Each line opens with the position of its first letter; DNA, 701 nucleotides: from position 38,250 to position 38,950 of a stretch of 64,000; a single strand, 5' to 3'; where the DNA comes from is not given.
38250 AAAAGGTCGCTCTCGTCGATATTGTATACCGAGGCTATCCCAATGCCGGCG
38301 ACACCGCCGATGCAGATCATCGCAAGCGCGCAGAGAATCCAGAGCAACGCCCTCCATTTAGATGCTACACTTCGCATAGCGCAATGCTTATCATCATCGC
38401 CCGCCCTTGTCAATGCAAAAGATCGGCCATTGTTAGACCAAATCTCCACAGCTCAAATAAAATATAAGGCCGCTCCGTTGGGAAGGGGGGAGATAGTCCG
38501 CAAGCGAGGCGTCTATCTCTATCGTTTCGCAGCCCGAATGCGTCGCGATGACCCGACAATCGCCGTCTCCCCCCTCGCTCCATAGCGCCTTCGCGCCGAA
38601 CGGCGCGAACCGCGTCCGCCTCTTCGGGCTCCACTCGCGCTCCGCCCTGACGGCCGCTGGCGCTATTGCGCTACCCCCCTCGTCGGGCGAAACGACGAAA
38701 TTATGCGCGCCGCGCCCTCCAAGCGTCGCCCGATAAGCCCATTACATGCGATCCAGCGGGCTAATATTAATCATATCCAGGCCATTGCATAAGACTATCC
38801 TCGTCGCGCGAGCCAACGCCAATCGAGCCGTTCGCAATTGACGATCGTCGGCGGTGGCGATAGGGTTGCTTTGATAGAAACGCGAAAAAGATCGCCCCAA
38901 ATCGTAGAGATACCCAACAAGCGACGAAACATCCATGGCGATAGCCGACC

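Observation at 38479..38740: Repeat copy B fills the entire argS-PBP1A spacer in reverse orientation, with a perfect G6AGA / TCTC6 closing stem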

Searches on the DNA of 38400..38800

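Call 14: search_rna_families(source=window, start=38400, end=38800, threshold=evalue, max_evalue=10, show_alignments=2)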
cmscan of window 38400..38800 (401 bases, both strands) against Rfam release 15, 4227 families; matches with E-value up to 10: 0.
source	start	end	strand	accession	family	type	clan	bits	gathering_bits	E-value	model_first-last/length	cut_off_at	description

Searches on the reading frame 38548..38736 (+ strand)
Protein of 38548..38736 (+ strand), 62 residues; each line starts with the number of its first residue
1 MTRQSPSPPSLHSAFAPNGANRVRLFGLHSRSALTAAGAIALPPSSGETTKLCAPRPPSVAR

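Call 50: list_cluster_members(proteins=[P0001, window:38548-38736:+, window:48747-49220:+, window:49003-49341:-, window:25495-25800:+, window:26040-26753:+, window:49359-50729:+, window:35054-38377:-])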
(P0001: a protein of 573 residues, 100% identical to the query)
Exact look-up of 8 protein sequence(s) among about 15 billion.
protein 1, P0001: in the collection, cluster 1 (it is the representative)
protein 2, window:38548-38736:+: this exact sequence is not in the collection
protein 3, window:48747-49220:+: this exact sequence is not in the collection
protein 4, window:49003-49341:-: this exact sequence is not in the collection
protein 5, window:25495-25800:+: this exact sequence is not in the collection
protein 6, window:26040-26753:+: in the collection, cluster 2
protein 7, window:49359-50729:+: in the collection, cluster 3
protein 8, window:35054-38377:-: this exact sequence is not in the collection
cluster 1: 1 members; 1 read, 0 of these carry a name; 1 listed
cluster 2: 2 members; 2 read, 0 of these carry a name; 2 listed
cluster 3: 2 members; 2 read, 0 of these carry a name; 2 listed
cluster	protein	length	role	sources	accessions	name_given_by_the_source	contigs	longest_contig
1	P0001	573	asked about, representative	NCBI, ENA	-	-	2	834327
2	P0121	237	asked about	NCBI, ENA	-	-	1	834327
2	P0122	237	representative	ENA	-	-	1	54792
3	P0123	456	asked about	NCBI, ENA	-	-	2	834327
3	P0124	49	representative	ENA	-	-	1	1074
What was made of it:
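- ORFs across them are not called genes (call 50).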
